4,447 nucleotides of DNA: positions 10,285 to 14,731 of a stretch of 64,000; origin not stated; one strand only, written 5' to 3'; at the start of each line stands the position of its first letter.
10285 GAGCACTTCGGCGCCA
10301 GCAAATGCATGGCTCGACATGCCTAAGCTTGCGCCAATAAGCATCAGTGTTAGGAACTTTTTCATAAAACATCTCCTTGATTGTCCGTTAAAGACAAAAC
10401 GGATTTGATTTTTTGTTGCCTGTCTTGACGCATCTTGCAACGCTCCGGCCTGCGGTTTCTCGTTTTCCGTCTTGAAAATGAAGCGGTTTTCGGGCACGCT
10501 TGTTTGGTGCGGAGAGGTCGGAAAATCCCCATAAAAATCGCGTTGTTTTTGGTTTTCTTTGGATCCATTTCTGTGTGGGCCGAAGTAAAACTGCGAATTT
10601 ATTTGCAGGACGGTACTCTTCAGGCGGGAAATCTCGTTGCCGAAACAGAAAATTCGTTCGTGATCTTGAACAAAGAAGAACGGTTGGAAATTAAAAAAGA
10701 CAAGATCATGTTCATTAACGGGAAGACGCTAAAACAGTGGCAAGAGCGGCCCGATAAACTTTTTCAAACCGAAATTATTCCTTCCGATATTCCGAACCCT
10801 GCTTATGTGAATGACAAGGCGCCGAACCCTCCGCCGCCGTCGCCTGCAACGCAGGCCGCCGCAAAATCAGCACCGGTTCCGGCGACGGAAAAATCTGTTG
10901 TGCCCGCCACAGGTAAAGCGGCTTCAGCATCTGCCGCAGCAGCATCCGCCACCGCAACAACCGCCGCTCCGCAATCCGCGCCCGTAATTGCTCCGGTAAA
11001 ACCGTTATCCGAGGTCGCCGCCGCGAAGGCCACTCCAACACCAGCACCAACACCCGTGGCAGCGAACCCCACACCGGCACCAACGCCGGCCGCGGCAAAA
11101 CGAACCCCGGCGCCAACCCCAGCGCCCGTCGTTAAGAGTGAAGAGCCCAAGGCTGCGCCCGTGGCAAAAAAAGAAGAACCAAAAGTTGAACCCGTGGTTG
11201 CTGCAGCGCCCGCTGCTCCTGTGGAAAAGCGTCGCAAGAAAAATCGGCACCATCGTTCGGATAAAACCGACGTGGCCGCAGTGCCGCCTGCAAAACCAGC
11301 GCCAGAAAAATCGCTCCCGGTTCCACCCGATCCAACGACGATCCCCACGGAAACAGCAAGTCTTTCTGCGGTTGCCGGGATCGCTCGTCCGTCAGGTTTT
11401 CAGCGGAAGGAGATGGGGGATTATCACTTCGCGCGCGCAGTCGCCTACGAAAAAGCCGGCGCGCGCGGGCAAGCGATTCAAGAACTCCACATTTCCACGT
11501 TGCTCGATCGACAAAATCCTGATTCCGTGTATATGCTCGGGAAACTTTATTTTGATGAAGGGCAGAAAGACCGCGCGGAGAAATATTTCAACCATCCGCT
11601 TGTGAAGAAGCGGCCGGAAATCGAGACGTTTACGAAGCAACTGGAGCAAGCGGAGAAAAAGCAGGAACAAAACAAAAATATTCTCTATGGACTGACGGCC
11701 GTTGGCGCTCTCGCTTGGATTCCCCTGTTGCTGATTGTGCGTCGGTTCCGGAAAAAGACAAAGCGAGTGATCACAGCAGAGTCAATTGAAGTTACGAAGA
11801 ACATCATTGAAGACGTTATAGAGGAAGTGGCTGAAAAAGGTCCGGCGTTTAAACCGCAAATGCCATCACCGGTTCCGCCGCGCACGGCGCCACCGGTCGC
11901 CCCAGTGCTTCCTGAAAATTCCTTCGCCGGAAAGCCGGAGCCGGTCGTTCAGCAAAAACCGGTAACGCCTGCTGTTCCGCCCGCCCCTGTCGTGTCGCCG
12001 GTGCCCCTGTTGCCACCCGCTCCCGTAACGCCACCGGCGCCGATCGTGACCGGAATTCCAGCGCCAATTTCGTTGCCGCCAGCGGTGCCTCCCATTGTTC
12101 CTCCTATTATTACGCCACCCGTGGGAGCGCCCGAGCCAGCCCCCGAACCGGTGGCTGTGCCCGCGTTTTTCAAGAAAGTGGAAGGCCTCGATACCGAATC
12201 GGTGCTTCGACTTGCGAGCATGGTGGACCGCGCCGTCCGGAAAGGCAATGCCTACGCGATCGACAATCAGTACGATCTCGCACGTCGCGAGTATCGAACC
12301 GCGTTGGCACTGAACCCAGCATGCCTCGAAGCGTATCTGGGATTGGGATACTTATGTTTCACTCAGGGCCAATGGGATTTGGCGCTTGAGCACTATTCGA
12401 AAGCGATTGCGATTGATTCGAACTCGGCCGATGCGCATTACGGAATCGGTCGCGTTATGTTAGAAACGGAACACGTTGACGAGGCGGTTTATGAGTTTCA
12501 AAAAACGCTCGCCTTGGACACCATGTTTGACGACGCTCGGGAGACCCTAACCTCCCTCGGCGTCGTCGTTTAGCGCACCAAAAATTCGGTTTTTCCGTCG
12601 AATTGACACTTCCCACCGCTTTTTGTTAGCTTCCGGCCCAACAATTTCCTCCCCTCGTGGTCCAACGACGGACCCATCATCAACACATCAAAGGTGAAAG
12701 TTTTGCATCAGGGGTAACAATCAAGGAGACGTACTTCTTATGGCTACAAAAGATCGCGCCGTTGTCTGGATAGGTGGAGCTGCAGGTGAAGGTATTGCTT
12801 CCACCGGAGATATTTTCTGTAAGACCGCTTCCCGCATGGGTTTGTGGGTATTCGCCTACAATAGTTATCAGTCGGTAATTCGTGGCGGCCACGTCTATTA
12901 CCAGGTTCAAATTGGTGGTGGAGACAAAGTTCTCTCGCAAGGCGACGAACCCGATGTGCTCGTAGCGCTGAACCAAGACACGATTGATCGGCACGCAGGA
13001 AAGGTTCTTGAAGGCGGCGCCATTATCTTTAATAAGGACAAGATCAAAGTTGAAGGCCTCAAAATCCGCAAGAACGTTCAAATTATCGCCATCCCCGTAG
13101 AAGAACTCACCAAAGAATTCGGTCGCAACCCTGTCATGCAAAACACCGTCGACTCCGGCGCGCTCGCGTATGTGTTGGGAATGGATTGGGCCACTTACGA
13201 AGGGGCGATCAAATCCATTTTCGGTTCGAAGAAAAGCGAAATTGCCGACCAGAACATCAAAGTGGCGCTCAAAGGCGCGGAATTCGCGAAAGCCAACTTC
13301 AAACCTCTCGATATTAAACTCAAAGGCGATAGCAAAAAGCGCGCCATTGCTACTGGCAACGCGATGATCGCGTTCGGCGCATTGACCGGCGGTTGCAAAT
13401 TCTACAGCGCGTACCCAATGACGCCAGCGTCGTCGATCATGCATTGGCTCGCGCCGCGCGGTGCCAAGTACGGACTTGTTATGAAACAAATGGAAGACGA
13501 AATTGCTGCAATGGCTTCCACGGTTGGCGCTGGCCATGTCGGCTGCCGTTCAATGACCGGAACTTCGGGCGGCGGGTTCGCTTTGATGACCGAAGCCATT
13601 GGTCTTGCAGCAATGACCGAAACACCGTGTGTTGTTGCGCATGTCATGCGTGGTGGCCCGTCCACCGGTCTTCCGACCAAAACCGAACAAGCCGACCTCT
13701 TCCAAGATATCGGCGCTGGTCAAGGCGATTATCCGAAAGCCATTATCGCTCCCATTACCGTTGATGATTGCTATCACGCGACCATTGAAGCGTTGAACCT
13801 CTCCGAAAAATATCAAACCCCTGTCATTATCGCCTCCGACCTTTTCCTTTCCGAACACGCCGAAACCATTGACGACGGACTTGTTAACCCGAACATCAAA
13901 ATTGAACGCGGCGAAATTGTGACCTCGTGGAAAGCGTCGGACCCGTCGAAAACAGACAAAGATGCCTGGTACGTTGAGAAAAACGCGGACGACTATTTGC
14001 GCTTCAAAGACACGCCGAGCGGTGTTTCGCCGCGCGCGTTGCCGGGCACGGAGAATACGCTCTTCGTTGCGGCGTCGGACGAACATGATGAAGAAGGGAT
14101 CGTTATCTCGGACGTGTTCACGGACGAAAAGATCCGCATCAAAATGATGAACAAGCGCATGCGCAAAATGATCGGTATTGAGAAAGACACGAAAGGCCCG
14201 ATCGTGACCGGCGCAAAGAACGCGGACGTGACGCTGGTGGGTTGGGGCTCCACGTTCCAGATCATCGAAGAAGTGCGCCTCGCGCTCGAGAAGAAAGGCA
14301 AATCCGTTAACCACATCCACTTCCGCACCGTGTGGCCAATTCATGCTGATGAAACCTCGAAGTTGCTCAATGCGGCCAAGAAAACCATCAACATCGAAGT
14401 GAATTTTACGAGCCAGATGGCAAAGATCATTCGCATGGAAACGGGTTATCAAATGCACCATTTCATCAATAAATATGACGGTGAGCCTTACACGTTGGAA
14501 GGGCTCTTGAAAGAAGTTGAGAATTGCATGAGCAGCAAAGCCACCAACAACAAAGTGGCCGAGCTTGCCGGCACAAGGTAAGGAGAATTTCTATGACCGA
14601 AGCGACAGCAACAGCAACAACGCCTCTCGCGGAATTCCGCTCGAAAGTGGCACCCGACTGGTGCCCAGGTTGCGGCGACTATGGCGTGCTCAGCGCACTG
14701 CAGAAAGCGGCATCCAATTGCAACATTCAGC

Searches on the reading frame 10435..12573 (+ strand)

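Call 5: search_protein_families(library=pfam, proteins=[window:10435-12573:+], max_evalue=0.01)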
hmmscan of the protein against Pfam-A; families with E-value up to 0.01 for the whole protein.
window:10435-12573:+ (712 aa): 12 families
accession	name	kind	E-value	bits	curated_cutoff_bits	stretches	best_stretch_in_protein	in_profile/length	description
PF07719.23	TPR_2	-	2.4e-20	71.3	27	2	632-663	2-33/34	Tetratricopeptide repeat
PF13414.12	TPR_11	-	5.8e-19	67.9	26.8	2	638-676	1-39/42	TPR repeat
PF00515.34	TPR_1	-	3.8e-15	55.4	27.8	1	632-663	2-33/34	Tetratricopeptide repeat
PF14559.12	TPR_19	-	3.8e-14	53.2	25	2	643-685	3-45/68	Tetratricopeptide repeat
PF13432.12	TPR_16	-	9.2e-12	45.6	32.7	1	603-664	3-64/65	Tetratricopeptide repeat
PF13181.12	TPR_8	-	2.3e-10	40.2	25.7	0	364-386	3-25/34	Tetratricopeptide repeat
PF13431.12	TPR_17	-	7.9e-10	38.7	24.4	0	654-685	2-33/34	Tetratricopeptide repeat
PF13424.12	TPR_12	-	1.1e-09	38.7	30.1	2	632-695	4-75/77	Tetratricopeptide repeat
PF13428.12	TPR_14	-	2.6e-08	34.2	23.5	1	632-673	2-43/44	Tetratricopeptide repeat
PF12895.13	ANAPC3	-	2.8e-07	31.2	27.2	1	631-690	24-81/82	Anaphase-promoting complex, cyclosome, subunit 3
PF13174.12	TPR_6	-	5.1e-05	24.1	26.3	0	363-386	1-24/33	Tetratricopeptide repeat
PF25063.1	ARM_TT21_C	-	0.0088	16.4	35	0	607-664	105-162/209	Tetratricopeptide repeat protein 21 C-terminal ARM domain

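Call 6: search_protein_families(library=ncbifam, proteins=[window:10435-12573:+], max_evalue=0.01)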
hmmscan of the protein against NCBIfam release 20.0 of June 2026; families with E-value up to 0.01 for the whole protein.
window:10435-12573:+ (712 aa): 24 families
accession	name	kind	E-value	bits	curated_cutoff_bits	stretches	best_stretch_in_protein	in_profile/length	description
TIGR02521.1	type_IV_pilW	equivalog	3.1e-16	59.6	154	2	593-711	27-144/234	type IV pilus biogenesis/stability protein PilW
NF040959.1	MamA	equivalog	3.4e-13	49.5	200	2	597-695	105-203/204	magnetosome protein MamA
TIGR02917.1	PEP_TPR_lipo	equivalog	4.3e-13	48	312.2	1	602-698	130-226/899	XrtA/PEP-CTERM system TPR-repeat protein PrsT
TIGR02552.1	LcrH_SycD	equivalog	9.9e-12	44.7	104.8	2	612-695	33-116/136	SycD/LcrH family type III secretion system chaperone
NF033762.1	social_mot_Tgl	equivalog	1.4e-07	31.1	225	1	644-708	44-109/252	social motility TPR repeat lipoprotein Tgl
TIGR02795.1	tol_pal_ybgF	equivalog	8.2e-07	29.6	90.1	0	653-710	27-84/119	tol-pal system protein YbgF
NF047507.1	TPR_BatC_Lepto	exception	9.6e-07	28.5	175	0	363-415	97-148/214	TPR repeat-containing protein BatC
NF008757.0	PRK11788.1-5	equivalog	3e-06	26.6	363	0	643-696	192-245/388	lipopolysaccharide assembly protein LapB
NF033920.0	C39_PA2778_fam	equivalog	3.1e-06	26.8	150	1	610-694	169-253/255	PA2778 family cysteine peptidase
NF008391.2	PRK11189.1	equivalog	8.3e-06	25.5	250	1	614-691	82-159/297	lipoprotein NlpI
TIGR00540.1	TPR_hemY_coli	hypoth_equivalog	9.6e-06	24.6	142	1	623-690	318-384/385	heme biosynthesis-associated TPR protein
NF047371.1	FlcA_CTERM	equivalog_domain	8e-05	21.3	300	1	606-692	448-534/646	periplasmic flagellar collar protein FlcA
NF052312.1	T9SS_PorW_SprE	equivalog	0.0002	20.1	250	1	320-413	171-268/716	type IX secretion system periplasmic lipoprotein PorW/SprE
NF008520.0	PRK11447.1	equivalog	0.00032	18.6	858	0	601-674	355-428/1157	cellulose synthase complex outer membrane protein BcsC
TIGR00990.1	3a0801s09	subfamily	0.00046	19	757.25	1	609-697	343-431/615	mitochondrial import receptor subunit TOM70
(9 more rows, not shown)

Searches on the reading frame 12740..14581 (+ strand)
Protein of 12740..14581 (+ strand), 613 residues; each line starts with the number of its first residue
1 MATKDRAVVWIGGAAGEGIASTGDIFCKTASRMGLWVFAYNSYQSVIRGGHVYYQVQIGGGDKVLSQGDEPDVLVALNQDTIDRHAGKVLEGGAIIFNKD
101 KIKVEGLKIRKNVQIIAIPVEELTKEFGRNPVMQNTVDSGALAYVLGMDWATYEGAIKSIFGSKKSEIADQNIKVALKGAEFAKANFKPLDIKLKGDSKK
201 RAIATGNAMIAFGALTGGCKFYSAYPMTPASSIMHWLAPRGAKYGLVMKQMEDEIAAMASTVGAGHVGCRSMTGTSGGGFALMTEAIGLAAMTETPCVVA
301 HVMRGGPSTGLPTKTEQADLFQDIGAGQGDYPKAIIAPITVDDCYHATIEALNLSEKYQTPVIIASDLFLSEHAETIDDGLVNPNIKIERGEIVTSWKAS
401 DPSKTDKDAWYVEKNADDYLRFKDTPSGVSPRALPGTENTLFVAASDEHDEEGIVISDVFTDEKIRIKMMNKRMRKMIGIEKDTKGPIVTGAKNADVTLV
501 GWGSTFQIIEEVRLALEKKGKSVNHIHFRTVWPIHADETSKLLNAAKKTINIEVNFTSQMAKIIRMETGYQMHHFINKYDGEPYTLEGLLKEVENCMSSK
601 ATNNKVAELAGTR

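Call 63: search_protein_families(library=pfam, proteins=[window:12740-14581:+], max_evalue=0.001)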
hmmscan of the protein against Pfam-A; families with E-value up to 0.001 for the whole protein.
window:12740-14581:+ (613 aa): 4 families
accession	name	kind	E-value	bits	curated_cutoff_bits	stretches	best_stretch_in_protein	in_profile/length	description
PF01855.24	POR_N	-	1.9e-51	175.5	27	1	213-377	2-165/231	Pyruvate flavodoxin/ferredoxin oxidoreductase, thiamine diP-bdg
PF01558.24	POR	-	5.2e-35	121.6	27.4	1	15-181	1-173/173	Pyruvate ferredoxin/flavodoxin oxidoreductase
PF02780.25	Transketolase_C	-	8.3e-06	26.2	25.9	1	493-551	8-66/124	Transketolase, C-terminal domain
PF17147.9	PFOR_II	-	1.1e-05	26.2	27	1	495-587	1-100/102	Pyruvate:ferredoxin oxidoreductase core domain II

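Call 67: find_homologous_proteins(query=window:12740-14581:+, max_evalue=1e-50)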
Query window:12740-14581:+ (613 aa): 7246 proteins with E <= 1e-50 among 8000 candidates; the best 120 are listed.
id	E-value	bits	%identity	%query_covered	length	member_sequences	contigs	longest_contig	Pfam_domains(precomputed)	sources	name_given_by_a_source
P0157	0.0e+0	1388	100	100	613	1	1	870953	PF01558.26,PF01855.25,PF17147.10,PF02780.26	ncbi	-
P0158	0.0e+0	1241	89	100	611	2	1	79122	PF01558.26,PF01855.25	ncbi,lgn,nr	ncbi:MAG: 2-oxoglutarate oxidoreductase subunit KorA [Elusimicrobia bacterium]|nr:2-oxoglutarate oxi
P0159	0.0e+0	1240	89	100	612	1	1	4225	PF01558.26,PF01855.25,PF17147.10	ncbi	-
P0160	0.0e+0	1238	88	100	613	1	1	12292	PF01558.26,PF01855.25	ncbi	-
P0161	0.0e+0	1230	87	100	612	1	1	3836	PF01558.26,PF01855.25,PF17147.10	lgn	-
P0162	0.0e+0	1193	85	100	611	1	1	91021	PF01558.26,PF01855.25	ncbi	ncbi:MAG: 2-oxoacid:acceptor oxidoreductase subunit alpha [Elusimicrobiota bacterium]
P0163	0.0e+0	1184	84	100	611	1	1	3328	PF01558.26,PF01855.25,PF17147.10,PF02780.26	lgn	-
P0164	0.0e+0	1163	82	100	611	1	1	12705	PF01558.26,PF01855.25,PF17147.10,PF02780.26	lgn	-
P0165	0.0e+0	1145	81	100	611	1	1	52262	PF01558.26,PF01855.25,PF17147.10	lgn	-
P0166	0.0e+0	1126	80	100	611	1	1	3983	PF01558.26,PF01855.25,PF17147.10,PF02780.26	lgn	-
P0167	0.0e+0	1113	78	100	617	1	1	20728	PF01558.26,PF01855.25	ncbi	-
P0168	0.0e+0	1111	79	100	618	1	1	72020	PF01558.26,PF01855.25,PF02780.26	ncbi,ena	-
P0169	0.0e+0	1111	79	100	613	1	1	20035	PF01558.26,PF01855.25,PF17147.10,PF02780.26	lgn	-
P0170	0.0e+0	1110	79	100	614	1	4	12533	PF01558.26,PF01855.25,PF17147.10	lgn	-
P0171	0.0e+0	1105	79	100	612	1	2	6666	PF01558.26,PF01855.25,PF17147.10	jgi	jgi:2-oxoglutarate ferredoxin oxidoreductase subunit alpha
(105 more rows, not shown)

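Call 68: find_encoding_contigs(protein=P0158, flank=10000, max_places=2)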
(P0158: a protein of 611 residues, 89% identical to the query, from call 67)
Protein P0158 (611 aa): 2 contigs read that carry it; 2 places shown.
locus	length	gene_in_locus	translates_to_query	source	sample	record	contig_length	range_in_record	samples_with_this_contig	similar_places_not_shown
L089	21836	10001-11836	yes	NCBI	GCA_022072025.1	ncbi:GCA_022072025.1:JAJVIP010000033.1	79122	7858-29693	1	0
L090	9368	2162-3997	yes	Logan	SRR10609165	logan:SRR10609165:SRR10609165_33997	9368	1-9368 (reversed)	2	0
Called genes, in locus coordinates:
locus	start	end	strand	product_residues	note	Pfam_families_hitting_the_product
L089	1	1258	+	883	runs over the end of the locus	PF08487:VIT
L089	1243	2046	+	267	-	PF09721:Exosortase_EpsH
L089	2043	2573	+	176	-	-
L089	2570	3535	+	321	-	PF03372:Exo_endo_phos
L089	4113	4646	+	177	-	-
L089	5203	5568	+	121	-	PF00589:Phage_integrase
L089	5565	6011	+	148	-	PF17761:DUF1016_N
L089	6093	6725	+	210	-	PF06250:YhcG_C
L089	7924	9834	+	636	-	PF07719:TPR_2 (faint), PF13181:TPR_8 (faint), PF13428:TPR_14 (faint), PF13431:TPR_17 (faint), PF13432:TPR_16, PF00515:TPR_1 (weak), PF13424:TPR_12 (weak), PF13414:TPR_11, +1 more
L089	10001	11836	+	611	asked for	PF01558:POR, PF01855:POR_N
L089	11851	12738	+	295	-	PF02775:TPP_enzyme_C, PF12367:PFO_beta_C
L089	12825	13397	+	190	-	PF13241:NAD_binding_7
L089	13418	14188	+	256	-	-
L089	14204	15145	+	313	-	PF00056:Ldh_1_N, PF02866:Ldh_1_C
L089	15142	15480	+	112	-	PF01329:Pterin_4a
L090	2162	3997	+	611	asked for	PF01558:POR, PF01855:POR_N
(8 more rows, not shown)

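Call 69: find_encoding_contigs(protein=P0162, flank=10000, max_places=2)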
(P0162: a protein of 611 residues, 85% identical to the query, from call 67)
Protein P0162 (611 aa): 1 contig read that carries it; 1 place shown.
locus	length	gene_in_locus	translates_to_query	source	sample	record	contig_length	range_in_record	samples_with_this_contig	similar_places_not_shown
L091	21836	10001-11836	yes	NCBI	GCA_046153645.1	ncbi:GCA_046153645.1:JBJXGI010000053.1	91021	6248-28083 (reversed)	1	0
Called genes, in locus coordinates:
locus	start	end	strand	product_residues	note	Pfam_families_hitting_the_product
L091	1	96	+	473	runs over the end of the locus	-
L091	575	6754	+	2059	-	-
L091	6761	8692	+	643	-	PF00515:TPR_1 (faint), PF07719:TPR_2 (faint), PF13181:TPR_8 (faint), PF13374:TPR_10 (faint), PF17874:TPR_MalT, PF13424:TPR_12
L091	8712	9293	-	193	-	PF01914:MarC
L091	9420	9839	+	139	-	PF06419:COG6_N (faint), PF10805:DUF2730 (faint)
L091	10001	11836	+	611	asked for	PF01558:POR, PF01855:POR_N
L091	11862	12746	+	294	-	PF02775:TPP_enzyme_C, PF12367:PFO_beta_C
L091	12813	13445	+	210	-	PF13241:NAD_binding_7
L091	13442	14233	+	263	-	-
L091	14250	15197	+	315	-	PF00056:Ldh_1_N, PF02866:Ldh_1_C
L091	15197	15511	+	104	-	PF01329:Pterin_4a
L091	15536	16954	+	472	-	PF01575:MaoC_dehydratas, PF00106:adh_short (weak)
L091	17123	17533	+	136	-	PF01250:Ribosomal_S6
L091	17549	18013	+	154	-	PF00436:SSB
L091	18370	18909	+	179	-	PF01281:Ribosomal_L9_N, PF03948:Ribosomal_L9_C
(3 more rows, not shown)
